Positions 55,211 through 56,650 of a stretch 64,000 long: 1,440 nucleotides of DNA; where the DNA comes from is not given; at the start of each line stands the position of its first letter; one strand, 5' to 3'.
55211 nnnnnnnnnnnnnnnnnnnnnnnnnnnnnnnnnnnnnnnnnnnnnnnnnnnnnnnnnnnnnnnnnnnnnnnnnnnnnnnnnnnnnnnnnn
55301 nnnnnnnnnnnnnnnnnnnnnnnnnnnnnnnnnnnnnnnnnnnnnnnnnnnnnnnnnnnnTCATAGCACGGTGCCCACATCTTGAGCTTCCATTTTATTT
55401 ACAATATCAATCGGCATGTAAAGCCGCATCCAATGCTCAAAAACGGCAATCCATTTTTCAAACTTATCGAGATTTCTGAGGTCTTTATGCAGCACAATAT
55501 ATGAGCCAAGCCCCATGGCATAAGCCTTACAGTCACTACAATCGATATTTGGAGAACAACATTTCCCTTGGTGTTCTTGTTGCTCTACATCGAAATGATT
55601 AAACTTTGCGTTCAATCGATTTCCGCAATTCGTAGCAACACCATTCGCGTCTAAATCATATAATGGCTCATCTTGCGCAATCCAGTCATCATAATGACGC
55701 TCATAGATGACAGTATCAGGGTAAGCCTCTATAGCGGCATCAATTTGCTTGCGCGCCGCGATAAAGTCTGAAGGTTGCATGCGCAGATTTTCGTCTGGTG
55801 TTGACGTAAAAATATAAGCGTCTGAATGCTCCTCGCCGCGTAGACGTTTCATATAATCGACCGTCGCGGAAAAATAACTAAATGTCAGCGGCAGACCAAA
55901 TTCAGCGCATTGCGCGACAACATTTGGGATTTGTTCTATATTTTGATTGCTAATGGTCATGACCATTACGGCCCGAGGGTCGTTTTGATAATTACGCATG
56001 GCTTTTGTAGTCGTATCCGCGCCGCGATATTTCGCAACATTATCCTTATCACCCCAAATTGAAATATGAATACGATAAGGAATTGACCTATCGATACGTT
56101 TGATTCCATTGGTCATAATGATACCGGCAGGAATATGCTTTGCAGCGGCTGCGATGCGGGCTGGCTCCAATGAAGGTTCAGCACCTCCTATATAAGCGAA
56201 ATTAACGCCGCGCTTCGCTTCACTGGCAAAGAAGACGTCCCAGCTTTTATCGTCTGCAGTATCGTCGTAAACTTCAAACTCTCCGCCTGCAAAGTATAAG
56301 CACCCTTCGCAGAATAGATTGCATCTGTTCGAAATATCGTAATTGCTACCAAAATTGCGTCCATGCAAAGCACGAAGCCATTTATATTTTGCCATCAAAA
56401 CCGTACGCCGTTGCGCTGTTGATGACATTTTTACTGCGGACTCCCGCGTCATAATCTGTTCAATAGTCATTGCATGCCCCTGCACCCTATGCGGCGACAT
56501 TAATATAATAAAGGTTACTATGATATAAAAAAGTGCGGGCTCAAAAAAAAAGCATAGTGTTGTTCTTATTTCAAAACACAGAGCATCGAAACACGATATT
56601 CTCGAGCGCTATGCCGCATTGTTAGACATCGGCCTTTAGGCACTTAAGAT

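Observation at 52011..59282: Radical-SAM + TauD-like dioxygenase + two Sel1-repeat periplasmic proteins, divergent from an MBOAT/DltD-like O-acyltransferase pair, in a lower-GC block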

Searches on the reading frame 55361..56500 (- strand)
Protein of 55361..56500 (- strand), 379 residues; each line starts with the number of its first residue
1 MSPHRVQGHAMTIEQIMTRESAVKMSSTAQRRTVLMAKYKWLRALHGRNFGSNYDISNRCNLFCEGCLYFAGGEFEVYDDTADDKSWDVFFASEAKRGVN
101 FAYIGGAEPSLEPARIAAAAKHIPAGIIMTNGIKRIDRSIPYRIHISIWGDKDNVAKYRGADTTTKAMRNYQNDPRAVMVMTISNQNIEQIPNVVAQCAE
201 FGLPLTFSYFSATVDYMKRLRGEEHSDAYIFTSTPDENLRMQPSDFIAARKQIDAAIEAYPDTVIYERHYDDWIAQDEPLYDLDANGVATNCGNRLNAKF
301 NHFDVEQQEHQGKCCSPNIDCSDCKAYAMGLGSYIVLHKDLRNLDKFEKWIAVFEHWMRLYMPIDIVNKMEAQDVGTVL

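Call 3: search_protein_families(library=pfam, proteins=[window:55361-56500:-], max_evalue=0.01)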
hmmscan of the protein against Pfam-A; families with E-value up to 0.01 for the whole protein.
window:55361-56500:- (379 aa): 0 families

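Call 4: search_protein_families(library=ncbifam, proteins=[window:55361-56500:-], max_evalue=0.01)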
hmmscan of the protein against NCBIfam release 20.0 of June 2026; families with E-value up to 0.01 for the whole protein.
window:55361-56500:- (379 aa): 3 families
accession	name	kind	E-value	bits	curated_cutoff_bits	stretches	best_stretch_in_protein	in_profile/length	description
NF047865.1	rSAM_PapB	equivalog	0.00087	18.6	340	0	56-121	9-76/330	PapB family radical SAM/SPASM ranthipeptide maturase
NF045702.1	rSAM_GDGT_ether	equivalog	0.0011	17.7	450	1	53-164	89-204/486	tetraether lipid synthase Tes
TIGR04250.1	SCM_rSAM_ScmE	equivalog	0.0048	15.9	400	0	54-110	7-61/358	SynChlorMet cassette radical SAM/SPASM protein ScmE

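Call 7: find_homologous_proteins(query=window:55361-56500:-)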
Query window:55361-56500:- (379 aa): 117 proteins with E <= 0.001 among 1793 candidates.
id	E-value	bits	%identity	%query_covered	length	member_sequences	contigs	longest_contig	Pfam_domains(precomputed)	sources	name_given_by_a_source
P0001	3.8e-223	759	87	96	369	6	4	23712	-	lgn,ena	-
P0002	7.4e-207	705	82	93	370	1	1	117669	-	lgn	-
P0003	3.3e-205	699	85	88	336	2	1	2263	-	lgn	-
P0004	2.3e-176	605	74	88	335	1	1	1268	-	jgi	-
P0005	3.9e-170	584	72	90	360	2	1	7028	-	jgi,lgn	-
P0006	4.6e-156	538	64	93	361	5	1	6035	-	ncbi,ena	-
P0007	2.5e-152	525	65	88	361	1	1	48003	-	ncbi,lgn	-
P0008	3.6e-140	486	60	89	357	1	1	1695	-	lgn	-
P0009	4.9e-109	383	51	87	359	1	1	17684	-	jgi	jgi:MoaA/NifB/PqqE/SkfB family radical SAM enzyme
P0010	1.0e-102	362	48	93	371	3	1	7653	-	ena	-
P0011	1.2e-98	349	47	86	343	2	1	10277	-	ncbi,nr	ncbi:MAG: hypothetical protein GXP10_06240 [Gammaproteobacteria bacterium]|nr:hypothetical protein [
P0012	2.1e-98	348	44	93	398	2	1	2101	-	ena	-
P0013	2.7e-98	348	47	88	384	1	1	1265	-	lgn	-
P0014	1.3e-97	345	46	95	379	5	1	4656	-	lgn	-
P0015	1.6e-97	345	45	94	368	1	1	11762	-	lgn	-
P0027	5.5e-94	333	44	92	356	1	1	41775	-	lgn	-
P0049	8.1e-89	316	44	86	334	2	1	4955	PF04055.28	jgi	jgi:organic radical activating enzyme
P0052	1.8e-88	315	44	92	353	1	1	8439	PF04055.28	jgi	jgi:MoaA/NifB/PqqE/SkfB family radical SAM enzyme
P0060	5.0e-87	311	42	88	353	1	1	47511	-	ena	-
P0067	1.0e-85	306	46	87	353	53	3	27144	-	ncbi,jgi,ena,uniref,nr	ncbi:hypothetical protein [Janthinobacterium sp.]|uniref:hypothetical protein n=1 Tax=Janthinobacter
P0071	1.3e-82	296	40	87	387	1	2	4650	PF04055.28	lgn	-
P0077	2.9e-81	292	40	91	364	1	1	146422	-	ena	-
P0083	1.5e-78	283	38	91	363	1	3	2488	PF04055.28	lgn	-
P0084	2.1e-78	282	43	82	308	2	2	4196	PF04055.28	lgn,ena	-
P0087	9.0e-77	277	39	90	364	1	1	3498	PF04055.28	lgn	-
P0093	1.2e-74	270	41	82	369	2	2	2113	PF04055.28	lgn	-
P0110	9.8e-57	211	39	73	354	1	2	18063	PF04055.28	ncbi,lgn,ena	-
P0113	1.5e-42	164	33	82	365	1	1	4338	PF04055.28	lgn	-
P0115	6.9e-41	159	32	81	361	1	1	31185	PF04055.28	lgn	-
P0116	4.2e-36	143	29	82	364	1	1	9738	PF04055.28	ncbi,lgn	-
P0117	1.5e-31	128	29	87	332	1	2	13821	PF04055.28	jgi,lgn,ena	-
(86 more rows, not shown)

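Call 8: search_solved_structures(query=window:55361-56500:-, max_evalue=10, show_alignments=2)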
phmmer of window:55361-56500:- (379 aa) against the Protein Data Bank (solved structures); distinct sequences matched with E-value up to 10: 1.
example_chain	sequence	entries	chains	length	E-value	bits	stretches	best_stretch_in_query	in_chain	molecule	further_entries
6efn_A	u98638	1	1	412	0.0044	19.4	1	55-203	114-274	Sporulation killing factor maturation protein SkfB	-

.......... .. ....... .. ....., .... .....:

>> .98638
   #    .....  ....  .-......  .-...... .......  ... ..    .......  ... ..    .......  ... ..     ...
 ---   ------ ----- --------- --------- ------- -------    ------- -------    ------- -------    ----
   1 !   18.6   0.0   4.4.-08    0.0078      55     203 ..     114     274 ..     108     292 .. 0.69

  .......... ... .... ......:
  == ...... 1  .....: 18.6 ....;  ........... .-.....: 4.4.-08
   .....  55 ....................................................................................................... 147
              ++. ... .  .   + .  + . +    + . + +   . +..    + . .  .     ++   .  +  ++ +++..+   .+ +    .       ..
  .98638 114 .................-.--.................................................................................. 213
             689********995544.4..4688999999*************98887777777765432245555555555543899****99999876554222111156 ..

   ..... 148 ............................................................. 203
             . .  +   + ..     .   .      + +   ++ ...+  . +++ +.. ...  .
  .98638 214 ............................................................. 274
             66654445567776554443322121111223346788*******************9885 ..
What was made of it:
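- Tried and rejected: Sequence search of the rSAM against PDB gave only SkfB at E 0.004 (call 8).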

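Call 11: find_related_loci(query=A1, collection=genome_contigs, flank=10000)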
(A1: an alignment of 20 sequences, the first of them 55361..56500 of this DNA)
Query A1 (379 aa) in genome_contigs; peptide patterns used: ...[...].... (x = any residue, [..] = any of these).
483 stretches matched a pattern; 174 encode a relative of the query (tblastn E <= 1e-3); the best 80 are kept; 80 distinct loci.
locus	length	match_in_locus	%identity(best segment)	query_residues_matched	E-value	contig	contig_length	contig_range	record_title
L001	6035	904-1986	63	3-363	8e-163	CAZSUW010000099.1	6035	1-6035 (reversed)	MAG TPA_asm: uncultured Algimonas sp. isolate SRP268394_co1_167 genome assembly, contig: NODE_18576_length_6035_cov_18.0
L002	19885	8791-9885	61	6-364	2e-156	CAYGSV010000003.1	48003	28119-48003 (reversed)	MAG TPA_asm: uncultured Algimonas sp. isolate ERP117304_co3_183 genome assembly, contig: NODE_1094_length_48003_cov_7.03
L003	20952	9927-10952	47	31-372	4e-103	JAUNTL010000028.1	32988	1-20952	MAG: Paracoccus sp. (in: a-proteobacteria) isolate S5R_Sa_1_sub NODE_503_length_32988_cov_13.650594, whole genome shotgu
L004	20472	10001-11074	46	2-364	3e-98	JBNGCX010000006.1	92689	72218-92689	MAG: Paracoccaceae bacterium isolate E05-011 bin83_IDBA_re-assembly_contigs.fa-6, whole genome shotgun sequence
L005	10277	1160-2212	45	17-362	5e-97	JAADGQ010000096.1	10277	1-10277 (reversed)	MAG: Gammaproteobacteria bacterium isolate M_MetaBat.125 contig-127_11281, whole genome shotgun sequence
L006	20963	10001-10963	46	47-367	3e-94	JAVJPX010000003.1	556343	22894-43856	MAG: Oceanicaulis sp. isolate E1-EBD-16 k141_14257, whole genome shotgun sequence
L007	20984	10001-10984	48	42-367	2e-94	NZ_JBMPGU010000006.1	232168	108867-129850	Thalassococcus sp. BH17M4-6 Scaffold6, whole genome shotgun sequence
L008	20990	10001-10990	47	35-362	1e-93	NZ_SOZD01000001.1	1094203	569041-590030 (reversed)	Jiella endophytica strain CBS5Q-3 Scaffold1_1, whole genome shotgun sequence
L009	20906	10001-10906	47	47-364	6e-93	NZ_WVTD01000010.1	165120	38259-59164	Novosphingobium silvae strain FGD1 NODE_10_length_165120_cov_35.064663, whole genome shotgun sequence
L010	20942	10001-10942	45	47-364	4e-93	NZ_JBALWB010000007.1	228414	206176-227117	MAG: Sulfitobacter sp. isolate 6NakV-06 NODE_51_length_228414_cov_47.657268, whole genome shotgun sequence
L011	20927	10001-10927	48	51-365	8e-93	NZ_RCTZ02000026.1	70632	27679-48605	Tropicibacter alexandrii strain LMIT003 NODE_26_length_70632_cov_77.980427, whole genome shotgun sequence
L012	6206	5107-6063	46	51-366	2e-92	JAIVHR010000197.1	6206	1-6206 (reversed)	MAG: Sphingomonadales bacterium isolate MAG30 MTG30_5934, whole genome shotgun sequence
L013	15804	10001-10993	46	36-365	1e-91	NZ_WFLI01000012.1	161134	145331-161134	Janthinobacterium violaceinigrum strain FT13W NODE_12_length_161134_cov_28.182352_12, whole genome shotgun sequence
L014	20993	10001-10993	46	36-365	7e-91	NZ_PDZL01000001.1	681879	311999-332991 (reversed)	Janthinobacterium sp. BJB426 NODE_1_length_681879_cov_14.754750, whole genome shotgun sequence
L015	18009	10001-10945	47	51-365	3e-90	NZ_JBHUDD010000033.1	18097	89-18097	Lacimonas salitolerans strain CGMCC 1.12477 GCM70020387_127, whole genome shotgun sequence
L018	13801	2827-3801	45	39-362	2e-89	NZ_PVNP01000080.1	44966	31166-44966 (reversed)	Alteromonas alba strain 190 1573, whole genome shotgun sequence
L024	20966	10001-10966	45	42-362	1e-84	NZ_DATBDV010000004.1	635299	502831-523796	MAG: Sphingomonas sp. isolate SMAG_U5820 k141_6276889, whole genome shotgun sequence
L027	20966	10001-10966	44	42-362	6e-83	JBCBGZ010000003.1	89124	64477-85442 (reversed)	MAG: Pseudomonadota bacterium isolate J06616_19 NODE_28_length_89124_cov_25.636248, whole genome shotgun sequence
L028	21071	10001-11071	37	9-362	6e-81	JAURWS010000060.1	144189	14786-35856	MAG: Gammaproteobacteria bacterium isolate E10_concoct.bin.39 E10_k141_315234, whole genome shotgun sequence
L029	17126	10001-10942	42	52-362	4e-81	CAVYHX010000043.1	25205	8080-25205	MAG: uncultured Gammaproteobacteria bacterium isolate MFD03551.bin.2.57 genome assembly, contig: contig_96095, whole gen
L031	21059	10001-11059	39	15-362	1e-79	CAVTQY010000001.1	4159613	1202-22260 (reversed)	MAG: uncultured proteobacterium isolate MFD09603.bin.1.8 genome assembly, contig: contig_421, whole genome shotgun seque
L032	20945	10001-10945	40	51-362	9e-79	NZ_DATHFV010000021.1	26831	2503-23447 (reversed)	MAG: Sphingomonas sp. isolate SMAG_U12456 k141_179760, whole genome shotgun sequence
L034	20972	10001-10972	38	51-372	2e-78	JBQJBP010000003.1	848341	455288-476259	Rhodovibrionaceae bacterium A322 Scaffold3, whole genome shotgun sequence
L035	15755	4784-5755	38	42-362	2e-78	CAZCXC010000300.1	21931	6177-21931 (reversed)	MAG TPA_asm: uncultured Enterobacteriaceae bacterium isolate binchicken_co244_6 genome assembly, contig: k141_2406052, w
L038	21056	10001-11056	36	6-360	1e-77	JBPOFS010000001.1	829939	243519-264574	MAG: Gammaproteobacteria bacterium isolate MAG_33 MAG_33_1, whole genome shotgun sequence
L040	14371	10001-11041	37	21-363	2e-76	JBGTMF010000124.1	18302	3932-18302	MAG: Thermodesulfobacteriota bacterium isolate JTS-RE355 k141_5297853, whole genome shotgun sequence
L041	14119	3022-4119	35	1-362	4e-76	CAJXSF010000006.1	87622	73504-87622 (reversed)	MAG TPA_asm: uncultured Gammaproteobacteria bacterium isolate SRR3933246_bin.1_MetaBAT_v2.12.1_MAG genome assembly, cont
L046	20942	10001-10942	37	52-362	3e-74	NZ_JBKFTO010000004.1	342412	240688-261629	Pseudomonas sp. 18175 Scaffold4, whole genome shotgun sequence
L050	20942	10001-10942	38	52-362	1e-73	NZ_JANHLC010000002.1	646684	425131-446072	Pseudomonas putida strain 31800 putida31800_2, whole genome shotgun sequence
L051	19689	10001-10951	37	52-365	3e-73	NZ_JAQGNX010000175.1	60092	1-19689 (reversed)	MAG: Pseudomonas sp. isolate RYN_598 scaffold_1241074, whole genome shotgun sequence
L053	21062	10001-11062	35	2-362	1e-72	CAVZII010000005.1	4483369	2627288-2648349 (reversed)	MAG: uncultured Alphaproteobacteria bacterium isolate MFD02416.bin.1.328 genome assembly, contig: contig_5999, whole gen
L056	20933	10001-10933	40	55-362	3e-71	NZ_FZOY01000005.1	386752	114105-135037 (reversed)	Tropicimonas sediminicola strain DSM 29339, whole genome shotgun sequence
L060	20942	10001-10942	39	54-362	2e-70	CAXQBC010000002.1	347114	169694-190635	MAG: Alteriqipengyuania sp. isolate 02um_C4D0804_8.8 genome assembly, contig: k127_1007546, whole genome shotgun sequenc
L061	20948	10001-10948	39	52-363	2e-70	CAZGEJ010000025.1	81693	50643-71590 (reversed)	MAG TPA_asm: uncultured Candidatus Binatia bacterium isolate binchicken_co319_203 genome assembly, contig: NODE_415_leng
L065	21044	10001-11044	36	19-362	1e-69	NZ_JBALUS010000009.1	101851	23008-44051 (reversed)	MAG: Brevundimonas sp. isolate 4NakV-10 NODE_9_length_101851_cov_17.811209, whole genome shotgun sequence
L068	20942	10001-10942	38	54-362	3e-69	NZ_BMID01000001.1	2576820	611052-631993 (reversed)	Blastomonas marina strain CGMCC 1.15297 sequence01, whole genome shotgun sequence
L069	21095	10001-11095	36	2-362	3e-69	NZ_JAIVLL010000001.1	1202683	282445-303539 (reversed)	Brevundimonas poindexterae strain EaN21-13 EaN21-13_ctg01, whole genome shotgun sequence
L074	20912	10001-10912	38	54-353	4e-68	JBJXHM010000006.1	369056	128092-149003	Rhodospirillaceae bacterium N.6G NODE_6_length_369056_cov_27.1337, whole genome shotgun sequence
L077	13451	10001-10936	37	54-362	1e-67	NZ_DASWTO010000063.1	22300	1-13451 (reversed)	MAG: Brevundimonas sp. isolate SMAG_U3577 k141_206875, whole genome shotgun sequence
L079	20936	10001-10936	37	54-362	4e-67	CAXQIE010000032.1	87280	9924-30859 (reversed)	MAG: Neptunomonas phycophila isolate 3um_A1Z0718_2.44 genome assembly, contig: k127_922914, whole genome shotgun sequenc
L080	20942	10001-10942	35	52-362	4e-67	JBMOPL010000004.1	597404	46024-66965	MAG: Spirochaetota bacterium isolate Betzabe_MAG127 MAG127_4, whole genome shotgun sequence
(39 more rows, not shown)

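Call 15: search_protein_families(library=pfam, proteins=[L008:8322-9887:+, L068:7343-8800:+, L034:12594-14585:+, L077:5967-7319:+, L031:4948-6066:+, L041:4113-5117:+, L069:11147-12721:-, L041:8488-9819:-, L041:6126-8405:+, L028:12105-13016:-], max_evalue=0.001)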
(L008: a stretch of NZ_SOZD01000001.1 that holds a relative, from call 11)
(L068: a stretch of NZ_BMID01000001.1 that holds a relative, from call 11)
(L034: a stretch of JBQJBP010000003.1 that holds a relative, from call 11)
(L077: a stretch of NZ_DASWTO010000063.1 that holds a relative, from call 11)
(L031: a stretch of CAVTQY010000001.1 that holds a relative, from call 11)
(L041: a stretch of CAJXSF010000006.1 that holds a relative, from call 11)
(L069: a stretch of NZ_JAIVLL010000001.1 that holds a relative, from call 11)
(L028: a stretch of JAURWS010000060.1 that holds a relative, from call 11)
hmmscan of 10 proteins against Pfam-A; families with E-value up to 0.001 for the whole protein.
L008:8322-9887:+ (521 aa): 0 families

L068:7343-8800:+ (485 aa): 1 family
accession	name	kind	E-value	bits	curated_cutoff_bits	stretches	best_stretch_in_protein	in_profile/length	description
PF03062.24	MBOAT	-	2e-27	96.8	27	1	153-345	87-300/337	MBOAT, membrane-bound O-acyltransferase family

L034:12594-14585:+ (663 aa): 10 families
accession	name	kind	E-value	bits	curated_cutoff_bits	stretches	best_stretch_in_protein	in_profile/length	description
PF14559.12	TPR_19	-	7.4e-22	77.9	25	1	55-112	5-62/68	Tetratricopeptide repeat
PF13428.12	TPR_14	-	2.1e-15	56.1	23.5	0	213-255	1-43/44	Tetratricopeptide repeat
PF13432.12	TPR_16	-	1.1e-12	48.5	32.7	1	54-101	10-57/65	Tetratricopeptide repeat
PF07719.23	TPR_2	-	2e-11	43.5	27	1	44-74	4-34/34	Tetratricopeptide repeat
PF13181.12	TPR_8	-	4e-09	36.4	25.7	1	46-74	6-34/34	Tetratricopeptide repeat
PF13424.12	TPR_12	-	1.7e-07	31.8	30.1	0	46-99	8-69/77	Tetratricopeptide repeat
PF00515.34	TPR_1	-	4.8e-06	26.6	27.8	1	44-74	4-34/34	Tetratricopeptide repeat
PF13431.12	TPR_17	-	5e-06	26.8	24.4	0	340-369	3-32/34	Tetratricopeptide repeat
PF13174.12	TPR_6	-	1.6e-05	25.7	26.3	0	46-73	5-32/33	Tetratricopeptide repeat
PF13176.12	TPR_7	-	5.8e-05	23.3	27.9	0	45-71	3-29/36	Tetratricopeptide repeat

L077:5967-7319:+ (450 aa): 1 family
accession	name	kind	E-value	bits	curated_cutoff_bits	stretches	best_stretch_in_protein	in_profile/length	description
PF00067.27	p450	-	1.8e-53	182.4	22.8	2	248-420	265-443/462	Cytochrome P450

L031:4948-6066:+ (372 aa): 3 families
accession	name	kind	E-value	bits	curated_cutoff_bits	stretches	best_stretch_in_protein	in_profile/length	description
PF00005.33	ABC_tran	-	7.2e-33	114.5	25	1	78-228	2-136/137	ABC transporter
PF08352.17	oligo_HPY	-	1.2e-19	70.9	27.1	1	280-345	1-65/65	Oligopeptide/dipeptide transporter, C-terminal region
PF13304.12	AAA_21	-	7.4e-06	26.7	27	0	196-263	233-301/304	AAA domain, putative AbiEii toxin, Type IV TA system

L041:4113-5117:+ (334 aa): 0 families

L069:11147-12721:- (524 aa): 3 families
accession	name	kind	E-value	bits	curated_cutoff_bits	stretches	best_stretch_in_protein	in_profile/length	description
PF04055.27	Radical_SAM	-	3e-18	67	29.5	1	169-322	2-151/166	Radical SAM superfamily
PF02310.24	B12-binding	-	1.3e-09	38.4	32.1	1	29-125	10-118/121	B12 binding domain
PF13282.11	DUF4070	-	0.00063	20.2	22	0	356-429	1-70/144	Domain of unknown function (DUF4070)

L041:8488-9819:- (443 aa): 4 families
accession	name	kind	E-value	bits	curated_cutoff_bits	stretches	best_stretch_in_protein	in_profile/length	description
PF02518.31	HATPase_c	-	1e-23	84.3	26.4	1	349-442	7-109/111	Histidine kinase-, DNA gyrase B-, and HSP90-like ATPase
PF00512.31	HisKA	-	4.6e-13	49.4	26.9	1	236-297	3-64/66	His Kinase A (phospho-acceptor) domain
PF00672.30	HAMP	-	0.00025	21.7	25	1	180-229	4-52/53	HAMP domain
PF14501.12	HATPase_c_5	-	0.00094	19.5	22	0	350-429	8-91/102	GHKL domain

L041:6126-8405:+ (759 aa): 2 families
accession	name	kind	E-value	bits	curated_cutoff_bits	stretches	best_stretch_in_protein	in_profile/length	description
PF01717.24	Meth_synt_2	-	1.4e-158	527.8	21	2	430-752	1-323/324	Cobalamin-independent synthase, Catalytic domain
PF08267.18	Meth_synt_1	-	2e-121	405.8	27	2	5-313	3-311/313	Cobalamin-independent synthase, N-terminal domain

L028:12105-13016:- (303 aa): 2 families
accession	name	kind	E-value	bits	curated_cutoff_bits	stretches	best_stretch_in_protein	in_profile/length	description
PF03466.25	LysR_substrate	-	3.1e-40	138.2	28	1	88-292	2-206/209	LysR substrate binding domain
PF00126.33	HTH_1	-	1.5e-16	60.5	26.6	1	6-63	3-60/60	Bacterial regulatory helix-turn-helix protein, lysR family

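Call 16: search_protein_families(library=pfam, proteins=[L060:16551-18302:+, L079:8804-9799:+, L013:5307-7718:+, L013:12421-13503:+, L038:7704-8243:+, L050:4881-5759:+, L013:7992-9308:+, L041:1474-2757:-, L046:12390-15491:+, L051:11553-12371:+], max_evalue=0.001)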
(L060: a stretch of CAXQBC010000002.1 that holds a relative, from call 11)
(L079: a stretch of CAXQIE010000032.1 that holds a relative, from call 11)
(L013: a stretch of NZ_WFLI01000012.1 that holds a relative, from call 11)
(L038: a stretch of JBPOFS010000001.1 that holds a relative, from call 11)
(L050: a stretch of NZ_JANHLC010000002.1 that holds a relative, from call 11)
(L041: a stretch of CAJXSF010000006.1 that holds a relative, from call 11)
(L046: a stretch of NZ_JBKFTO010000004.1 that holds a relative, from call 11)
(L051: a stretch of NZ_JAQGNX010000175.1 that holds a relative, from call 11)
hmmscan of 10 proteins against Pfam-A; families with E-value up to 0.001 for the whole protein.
L060:16551-18302:+ (583 aa): 2 families
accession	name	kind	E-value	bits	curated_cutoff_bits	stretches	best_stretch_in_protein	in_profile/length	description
PF00501.34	AMP-binding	-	1.9e-53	182.1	29.9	1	49-426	19-384/384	AMP-binding enzyme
PF14535.12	AMP-binding_C_2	-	3.9e-06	27.5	25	1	474-565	1-92/96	AMP-binding enzyme C-terminal domain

L079:8804-9799:+ (331 aa): 0 families

L013:5307-7718:+ (803 aa): 5 families
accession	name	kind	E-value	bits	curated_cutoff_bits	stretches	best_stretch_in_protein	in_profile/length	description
PF00136.26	DNA_pol_B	-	1e-39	137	23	1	393-781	16-446/453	DNA polymerase family B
PF22587.1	DNApolII_insertion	-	9.6e-32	109.2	27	1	63-123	1-61/61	DNA polymerase II, insertion domain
PF21474.3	DNApolII_N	-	4e-21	75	25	1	27-62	1-36/36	DNA polymerase II, N-terminal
PF03104.25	DNA_pol_B_exo1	-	7.8e-09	35.7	23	1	215-315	138-242/242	DNA polymerase family B, exonuclease domain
PF03175.18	DNA_pol_B_2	-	7.5e-06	25.5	25.8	1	466-520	331-385/468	DNA polymerase type B, organellar and viral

L013:12421-13503:+ (360 aa): 0 families

L038:7704-8243:+ (179 aa): 2 families
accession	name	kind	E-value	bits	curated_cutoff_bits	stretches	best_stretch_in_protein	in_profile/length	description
PF20398.3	DUF6691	-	2.2e-36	125.7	27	1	45-169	4-128/142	Family of unknown function (DUF6691)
PF04143.19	Sulf_transp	-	2.3e-05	24.5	27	1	73-178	11-111/310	Sulphur transport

L050:4881-5759:+ (292 aa): 2 families
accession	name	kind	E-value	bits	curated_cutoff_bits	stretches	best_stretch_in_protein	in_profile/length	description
PF00106.31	adh_short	-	7.1e-26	91.3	26.6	1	7-210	1-188/195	short chain dehydrogenase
PF13561.12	adh_short_C2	-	8.4e-22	78.3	27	1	13-254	1-229/236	Enoyl-(Acyl carrier protein) reductase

L013:7992-9308:+ (438 aa): 1 family
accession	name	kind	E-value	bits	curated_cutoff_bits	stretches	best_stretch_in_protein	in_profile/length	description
PF22046.2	FabMG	-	4.8e-232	770.7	27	1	4-433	2-431/431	Enoyl-acyl carrier protein reductase FabMG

L041:1474-2757:- (427 aa): 1 family
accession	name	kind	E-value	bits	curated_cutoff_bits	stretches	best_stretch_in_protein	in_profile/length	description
PF00144.29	Beta-lactamase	-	3.5e-66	224.1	27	1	50-408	4-312/329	Beta-lactamase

L046:12390-15491:+ (1033 aa): 2 families
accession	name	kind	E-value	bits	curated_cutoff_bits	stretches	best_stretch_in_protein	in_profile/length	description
PF03797.25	Autotransporter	-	1.6e-46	159.6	26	1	763-1013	2-255/255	Autotransporter beta-domain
PF13018.11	ESPR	-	1.4e-12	48.3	25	1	1-43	1-42/50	Extended Signal Peptide of Type V secretion system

L051:11553-12371:+ (272 aa): 2 families
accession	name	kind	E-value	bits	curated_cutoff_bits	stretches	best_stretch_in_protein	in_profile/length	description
PF13469.12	Sulfotransfer_3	-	1.8e-16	61.5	27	1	8-204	3-213/216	Sulfotransferase family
PF00685.33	Sulfotransfer_1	-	1.2e-07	31.8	22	1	8-216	5-198/255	Sulfotransferase domain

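Call 19: find_encoding_contigs(protein=P0002, flank=10000, max_places=3)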
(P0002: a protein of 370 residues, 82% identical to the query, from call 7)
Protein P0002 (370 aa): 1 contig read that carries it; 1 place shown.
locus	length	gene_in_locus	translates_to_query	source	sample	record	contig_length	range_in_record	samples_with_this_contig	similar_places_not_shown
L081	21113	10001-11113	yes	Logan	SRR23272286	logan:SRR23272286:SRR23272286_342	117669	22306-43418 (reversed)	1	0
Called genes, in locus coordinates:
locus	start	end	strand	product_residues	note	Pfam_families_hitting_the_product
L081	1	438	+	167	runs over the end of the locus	-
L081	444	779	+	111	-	-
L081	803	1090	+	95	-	-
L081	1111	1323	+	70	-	-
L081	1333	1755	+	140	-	-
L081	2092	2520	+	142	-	-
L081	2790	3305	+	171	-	-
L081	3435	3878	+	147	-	-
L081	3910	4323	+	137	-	-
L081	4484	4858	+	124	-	-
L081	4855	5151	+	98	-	-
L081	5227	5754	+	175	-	-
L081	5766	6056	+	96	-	-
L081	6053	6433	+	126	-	-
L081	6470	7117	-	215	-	-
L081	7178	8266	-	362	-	-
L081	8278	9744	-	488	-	PF03062:MBOAT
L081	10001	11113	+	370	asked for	-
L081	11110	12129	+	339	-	PF02668:TauD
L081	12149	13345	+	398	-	-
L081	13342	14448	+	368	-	-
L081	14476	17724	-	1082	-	PF03773:ArsP_1, PF01839:FG-GAP (faint), PF13517:FG-GAP_3, PF07593:UnbV_ASPIC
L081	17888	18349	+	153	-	-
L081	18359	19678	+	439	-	-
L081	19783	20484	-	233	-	-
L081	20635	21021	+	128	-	-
